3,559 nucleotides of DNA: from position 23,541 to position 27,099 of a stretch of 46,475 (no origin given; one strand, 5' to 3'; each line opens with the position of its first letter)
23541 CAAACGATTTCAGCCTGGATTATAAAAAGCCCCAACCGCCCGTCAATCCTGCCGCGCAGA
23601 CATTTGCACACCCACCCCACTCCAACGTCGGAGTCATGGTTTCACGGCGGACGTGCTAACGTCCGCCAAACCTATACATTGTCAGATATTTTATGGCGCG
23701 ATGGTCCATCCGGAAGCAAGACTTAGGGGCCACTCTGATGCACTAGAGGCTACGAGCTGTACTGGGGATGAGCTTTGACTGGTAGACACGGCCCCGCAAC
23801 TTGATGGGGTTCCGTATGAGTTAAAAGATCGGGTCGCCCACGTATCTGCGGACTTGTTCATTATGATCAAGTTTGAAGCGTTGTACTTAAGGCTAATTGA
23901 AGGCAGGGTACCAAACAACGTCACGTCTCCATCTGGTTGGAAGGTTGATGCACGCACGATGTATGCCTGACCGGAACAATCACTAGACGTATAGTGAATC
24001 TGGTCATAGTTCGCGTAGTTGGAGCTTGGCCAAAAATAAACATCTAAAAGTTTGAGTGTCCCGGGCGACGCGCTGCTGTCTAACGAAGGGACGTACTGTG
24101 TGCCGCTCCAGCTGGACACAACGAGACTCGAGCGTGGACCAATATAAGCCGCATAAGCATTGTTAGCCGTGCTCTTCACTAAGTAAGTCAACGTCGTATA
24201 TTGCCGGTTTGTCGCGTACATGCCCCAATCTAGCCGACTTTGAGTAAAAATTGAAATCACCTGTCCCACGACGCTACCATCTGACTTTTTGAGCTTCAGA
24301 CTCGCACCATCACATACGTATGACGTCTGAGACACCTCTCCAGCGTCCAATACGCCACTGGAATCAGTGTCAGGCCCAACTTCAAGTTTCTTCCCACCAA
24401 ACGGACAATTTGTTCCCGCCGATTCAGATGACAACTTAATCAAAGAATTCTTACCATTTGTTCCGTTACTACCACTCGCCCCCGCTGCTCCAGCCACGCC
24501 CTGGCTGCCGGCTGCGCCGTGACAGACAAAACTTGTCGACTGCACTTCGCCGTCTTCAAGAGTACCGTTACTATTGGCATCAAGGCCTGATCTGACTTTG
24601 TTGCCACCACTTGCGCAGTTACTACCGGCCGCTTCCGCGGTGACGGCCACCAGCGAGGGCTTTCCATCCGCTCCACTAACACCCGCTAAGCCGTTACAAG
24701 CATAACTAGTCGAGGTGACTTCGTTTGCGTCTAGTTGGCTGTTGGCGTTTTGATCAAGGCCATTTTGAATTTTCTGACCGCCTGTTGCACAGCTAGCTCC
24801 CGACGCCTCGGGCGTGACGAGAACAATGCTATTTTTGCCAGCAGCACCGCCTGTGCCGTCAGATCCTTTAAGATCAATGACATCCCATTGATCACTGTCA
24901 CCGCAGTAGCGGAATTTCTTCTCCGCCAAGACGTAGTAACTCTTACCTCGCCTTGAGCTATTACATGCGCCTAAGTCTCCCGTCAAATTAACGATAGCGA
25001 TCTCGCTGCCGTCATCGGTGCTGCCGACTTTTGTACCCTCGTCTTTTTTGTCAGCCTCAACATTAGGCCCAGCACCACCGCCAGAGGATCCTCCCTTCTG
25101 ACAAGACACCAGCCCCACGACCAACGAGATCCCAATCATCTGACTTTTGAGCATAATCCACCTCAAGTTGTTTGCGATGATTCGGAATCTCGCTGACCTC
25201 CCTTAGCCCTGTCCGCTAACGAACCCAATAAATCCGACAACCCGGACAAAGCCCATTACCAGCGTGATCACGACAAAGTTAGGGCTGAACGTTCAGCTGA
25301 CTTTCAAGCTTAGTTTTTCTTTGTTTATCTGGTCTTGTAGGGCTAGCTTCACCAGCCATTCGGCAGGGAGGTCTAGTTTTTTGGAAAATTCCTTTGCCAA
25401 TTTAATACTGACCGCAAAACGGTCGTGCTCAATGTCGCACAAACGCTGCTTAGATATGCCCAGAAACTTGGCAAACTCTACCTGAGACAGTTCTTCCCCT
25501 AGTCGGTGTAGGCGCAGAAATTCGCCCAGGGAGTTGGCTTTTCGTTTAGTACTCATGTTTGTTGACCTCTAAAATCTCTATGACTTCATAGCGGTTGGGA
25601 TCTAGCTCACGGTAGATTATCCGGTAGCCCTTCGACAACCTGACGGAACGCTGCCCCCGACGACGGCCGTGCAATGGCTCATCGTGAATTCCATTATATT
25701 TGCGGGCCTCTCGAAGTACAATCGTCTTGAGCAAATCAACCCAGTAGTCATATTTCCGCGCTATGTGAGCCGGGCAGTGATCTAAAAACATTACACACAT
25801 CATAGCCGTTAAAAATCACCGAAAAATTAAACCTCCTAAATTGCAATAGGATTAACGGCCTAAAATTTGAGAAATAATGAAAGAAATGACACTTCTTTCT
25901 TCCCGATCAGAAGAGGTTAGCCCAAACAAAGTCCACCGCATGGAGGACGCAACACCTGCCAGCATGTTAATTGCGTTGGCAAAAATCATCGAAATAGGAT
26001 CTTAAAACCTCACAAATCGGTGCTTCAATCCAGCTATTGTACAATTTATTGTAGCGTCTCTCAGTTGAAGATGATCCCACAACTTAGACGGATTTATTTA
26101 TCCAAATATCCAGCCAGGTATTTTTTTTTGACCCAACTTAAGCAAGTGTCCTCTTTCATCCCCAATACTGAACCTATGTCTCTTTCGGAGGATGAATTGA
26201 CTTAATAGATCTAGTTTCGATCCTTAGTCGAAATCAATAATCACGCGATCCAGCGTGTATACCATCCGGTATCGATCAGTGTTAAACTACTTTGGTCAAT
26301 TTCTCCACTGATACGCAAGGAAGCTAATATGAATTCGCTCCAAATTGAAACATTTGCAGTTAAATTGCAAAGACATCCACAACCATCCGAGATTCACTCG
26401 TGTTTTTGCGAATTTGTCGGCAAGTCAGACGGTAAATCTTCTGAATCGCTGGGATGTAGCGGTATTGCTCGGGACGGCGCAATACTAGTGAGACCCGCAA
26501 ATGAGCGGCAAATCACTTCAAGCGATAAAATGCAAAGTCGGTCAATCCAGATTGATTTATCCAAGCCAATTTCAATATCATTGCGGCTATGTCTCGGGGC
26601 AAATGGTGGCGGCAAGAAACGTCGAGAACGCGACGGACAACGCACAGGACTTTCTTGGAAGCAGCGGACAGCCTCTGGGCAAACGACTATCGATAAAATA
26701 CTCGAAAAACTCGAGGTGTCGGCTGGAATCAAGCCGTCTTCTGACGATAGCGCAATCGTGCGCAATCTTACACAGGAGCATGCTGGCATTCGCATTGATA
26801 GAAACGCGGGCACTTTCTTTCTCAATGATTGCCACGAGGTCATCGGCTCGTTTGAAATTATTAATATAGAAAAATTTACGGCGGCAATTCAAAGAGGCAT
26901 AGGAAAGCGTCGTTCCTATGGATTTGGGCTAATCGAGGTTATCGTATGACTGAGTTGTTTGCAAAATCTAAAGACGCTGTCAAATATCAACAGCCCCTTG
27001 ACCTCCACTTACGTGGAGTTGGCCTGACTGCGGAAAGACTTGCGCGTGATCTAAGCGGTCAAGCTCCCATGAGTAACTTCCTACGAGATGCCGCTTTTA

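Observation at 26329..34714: Minimal I-E-like CRISPR-Cas: Cas6e + Cas3 + only two effector genes, no Cas8e or Cas11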

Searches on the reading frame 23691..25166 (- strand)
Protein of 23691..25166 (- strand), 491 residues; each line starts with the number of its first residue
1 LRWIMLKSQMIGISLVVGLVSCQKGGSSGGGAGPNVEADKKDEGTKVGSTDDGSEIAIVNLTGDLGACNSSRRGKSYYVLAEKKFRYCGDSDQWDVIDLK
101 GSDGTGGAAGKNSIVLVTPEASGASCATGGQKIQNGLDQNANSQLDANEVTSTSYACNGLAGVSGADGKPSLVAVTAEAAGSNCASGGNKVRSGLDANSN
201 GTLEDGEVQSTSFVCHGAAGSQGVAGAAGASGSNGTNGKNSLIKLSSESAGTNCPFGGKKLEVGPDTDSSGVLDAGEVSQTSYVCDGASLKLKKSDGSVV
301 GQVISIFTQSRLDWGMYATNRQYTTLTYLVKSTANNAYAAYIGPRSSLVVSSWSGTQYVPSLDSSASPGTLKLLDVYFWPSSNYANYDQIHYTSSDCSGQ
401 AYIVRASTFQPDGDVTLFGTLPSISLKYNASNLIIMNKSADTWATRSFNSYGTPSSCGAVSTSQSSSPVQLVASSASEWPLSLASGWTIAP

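Call 23: search_protein_families(library=pfam, proteins=[window:23691-25166:-], max_evalue=0.001)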
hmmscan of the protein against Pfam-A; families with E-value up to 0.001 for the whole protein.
window:23691-25166:- (491 aa): 1 family
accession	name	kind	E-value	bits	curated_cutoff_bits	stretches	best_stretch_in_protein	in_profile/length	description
PF23657.1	DUF7151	-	4.7e-54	180.6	27.2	3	171-215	2-46/46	Domain of unknown function (DUF7151)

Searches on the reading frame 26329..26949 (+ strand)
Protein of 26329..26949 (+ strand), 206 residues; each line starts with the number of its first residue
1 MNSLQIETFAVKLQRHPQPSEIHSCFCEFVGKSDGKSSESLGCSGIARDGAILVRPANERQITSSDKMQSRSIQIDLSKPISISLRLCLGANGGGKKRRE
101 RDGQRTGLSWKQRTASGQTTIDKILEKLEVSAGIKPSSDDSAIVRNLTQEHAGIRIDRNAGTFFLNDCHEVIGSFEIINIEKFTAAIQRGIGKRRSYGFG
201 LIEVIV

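Call 4: search_protein_families(library=ncbifam, proteins=[window:26329-26949:+], max_evalue=0.1)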
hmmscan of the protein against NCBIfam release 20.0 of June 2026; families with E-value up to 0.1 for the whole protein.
window:26329-26949:+ (206 aa): 1 family
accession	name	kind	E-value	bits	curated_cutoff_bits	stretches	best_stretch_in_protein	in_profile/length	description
TIGR01907.1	casE_Cse3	equivalog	0.0056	17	45.2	1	169-204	170-205/208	type I-E CRISPR-associated protein Cas6/Cse3/CasE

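Call 5: search_protein_families(library=pfam, proteins=[window:26329-26949:+], max_evalue=0.1)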
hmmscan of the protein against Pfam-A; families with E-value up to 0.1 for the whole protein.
window:26329-26949:+ (206 aa): 2 families
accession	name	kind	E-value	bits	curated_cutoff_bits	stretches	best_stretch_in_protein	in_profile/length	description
PF08798.16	CRISPR_assoc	-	9.3e-06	26.4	25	1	170-204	187-221/223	CRISPR associated protein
PF01881.21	Cas_Cas6_C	-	0.063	14.5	23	1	183-204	104-125/125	CRISPR associated protein Cas6, C-terminal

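Call 6: search_protein_families(library=padloc, proteins=[window:26329-26949:+], max_evalue=0.1)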
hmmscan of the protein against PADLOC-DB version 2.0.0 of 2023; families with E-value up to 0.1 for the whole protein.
window:26329-26949:+ (206 aa): 14 families
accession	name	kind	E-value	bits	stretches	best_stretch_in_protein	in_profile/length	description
PDLC01617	Cas6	-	1.4e-06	26.7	1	169-203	155-189/192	"CAS-I,CAS-II,CAS-III,CAS-IV,CAS-V,CAS-VI; crRNAmaturation"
PDLC01711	typeIV_Cas6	-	3.9e-06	24.9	1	149-204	132-186/189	Cas6_0_IVA3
PDLC01340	Cas6e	-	6.8e-06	24.6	1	170-204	152-186/188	"CAS-I,CAS-II,CAS-III,CAS-IV,CAS-V,CAS-VI; crRNAmaturation"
PDLC01277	Cas6e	-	0.00073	18.2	1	159-201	132-174/174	"CAS-I,CAS-II,CAS-III,CAS-IV,CAS-V,CAS-VI; crRNAmaturation"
PDLC00954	Cas6e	-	0.0015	17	1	169-204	170-205/208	"CRISPR-associated protein Cas6/Cse3/CasE, subtype I-E/ECOLI"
PDLC01276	Csm4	-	0.0029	15.3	1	152-204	130-179/268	CAS-III-A; effector_G5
PDLC02103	Cas6b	-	0.0034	15.2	1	172-205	205-239/240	-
PDLC01609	Cas6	-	0.0066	15.2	1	181-204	114-137/137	"CAS-I,CAS-II,CAS-III,CAS-IV,CAS-V,CAS-VI; crRNAmaturation"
PDLC01783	Cas6b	-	0.0066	14.3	1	186-205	206-225/225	-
PDLC01018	Csm4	-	0.0091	13.4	1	152-204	156-206/302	CRISPR type III-A/MTUBE-associated RAMP protein Csm4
PDLC01450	Csm4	-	0.0095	13.6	1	154-204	131-179/263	CAS-III-A; effector_G5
PDLC01019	Csm4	-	0.018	12.3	1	151-204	161-214/319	Csm4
PDLC02098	Cas6_IIIa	-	0.019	13.4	1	168-205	162-200/200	-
PDLC01127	Cas6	-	0.038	11.8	1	183-204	203-224/231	Cas6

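Call 66: search_solved_structures(query=window:26329-26949:+, max_evalue=10, show_alignments=2)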
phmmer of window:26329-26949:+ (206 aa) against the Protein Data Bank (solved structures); distinct sequences matched with E-value up to 10: 2.
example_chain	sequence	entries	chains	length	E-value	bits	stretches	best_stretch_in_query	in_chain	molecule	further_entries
8yb6_B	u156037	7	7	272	1.5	12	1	173-205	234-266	CRISPR-associated endoribonuclease Cse3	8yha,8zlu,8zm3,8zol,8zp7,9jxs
5y81_C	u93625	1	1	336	1.6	12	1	12-102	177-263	Chromatin modification-related protein EAF1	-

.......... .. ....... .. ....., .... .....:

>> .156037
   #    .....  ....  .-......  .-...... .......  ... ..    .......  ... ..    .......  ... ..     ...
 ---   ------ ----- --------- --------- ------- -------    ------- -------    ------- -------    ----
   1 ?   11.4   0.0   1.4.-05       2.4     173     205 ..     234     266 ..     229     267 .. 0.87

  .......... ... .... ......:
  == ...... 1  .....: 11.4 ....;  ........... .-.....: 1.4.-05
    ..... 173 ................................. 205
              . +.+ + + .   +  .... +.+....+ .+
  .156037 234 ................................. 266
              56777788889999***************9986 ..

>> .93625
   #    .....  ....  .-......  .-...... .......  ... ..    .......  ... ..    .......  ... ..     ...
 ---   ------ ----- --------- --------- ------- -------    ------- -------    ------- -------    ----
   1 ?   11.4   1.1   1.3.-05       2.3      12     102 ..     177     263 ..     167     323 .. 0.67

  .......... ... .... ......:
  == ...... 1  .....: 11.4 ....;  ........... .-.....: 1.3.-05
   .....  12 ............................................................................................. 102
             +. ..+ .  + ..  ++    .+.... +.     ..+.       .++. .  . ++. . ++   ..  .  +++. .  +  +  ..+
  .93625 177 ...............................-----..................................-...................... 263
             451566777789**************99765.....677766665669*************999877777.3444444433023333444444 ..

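Call 73: search_solved_structures(query=A3, max_evalue=10, show_alignments=2)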
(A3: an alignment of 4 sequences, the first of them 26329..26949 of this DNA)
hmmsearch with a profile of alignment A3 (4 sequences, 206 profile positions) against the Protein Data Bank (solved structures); distinct sequences matched with E-value up to 10: 8.
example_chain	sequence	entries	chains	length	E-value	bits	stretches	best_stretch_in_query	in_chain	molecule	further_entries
5u07_A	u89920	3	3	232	0.86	12.6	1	176-204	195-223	CRISPR-associated protein, Cse3 family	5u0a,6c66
8yb6_B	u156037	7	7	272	1.2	12.1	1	173-205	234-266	CRISPR-associated endoribonuclease Cse3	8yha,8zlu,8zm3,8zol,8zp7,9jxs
6ar0_A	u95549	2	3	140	1.5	11.9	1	137-184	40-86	Sarcolemmal membrane-associated protein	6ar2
1wj9_A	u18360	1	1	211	2.3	11.2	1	173-204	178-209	CRISPR-associated protein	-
2y8w_A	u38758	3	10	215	2.4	11.2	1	173-204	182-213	CSE3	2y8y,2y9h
8fbk_A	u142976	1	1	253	3.6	10.6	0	107-158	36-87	KWOCA_65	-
5h78_A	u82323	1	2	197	5.2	10.1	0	108-157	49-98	cAMP-dependent protein kinase type II-alpha regulatory subunit,DHR14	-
5cwh_A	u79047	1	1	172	7.1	9.6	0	110-157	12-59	Designed helical repeat protein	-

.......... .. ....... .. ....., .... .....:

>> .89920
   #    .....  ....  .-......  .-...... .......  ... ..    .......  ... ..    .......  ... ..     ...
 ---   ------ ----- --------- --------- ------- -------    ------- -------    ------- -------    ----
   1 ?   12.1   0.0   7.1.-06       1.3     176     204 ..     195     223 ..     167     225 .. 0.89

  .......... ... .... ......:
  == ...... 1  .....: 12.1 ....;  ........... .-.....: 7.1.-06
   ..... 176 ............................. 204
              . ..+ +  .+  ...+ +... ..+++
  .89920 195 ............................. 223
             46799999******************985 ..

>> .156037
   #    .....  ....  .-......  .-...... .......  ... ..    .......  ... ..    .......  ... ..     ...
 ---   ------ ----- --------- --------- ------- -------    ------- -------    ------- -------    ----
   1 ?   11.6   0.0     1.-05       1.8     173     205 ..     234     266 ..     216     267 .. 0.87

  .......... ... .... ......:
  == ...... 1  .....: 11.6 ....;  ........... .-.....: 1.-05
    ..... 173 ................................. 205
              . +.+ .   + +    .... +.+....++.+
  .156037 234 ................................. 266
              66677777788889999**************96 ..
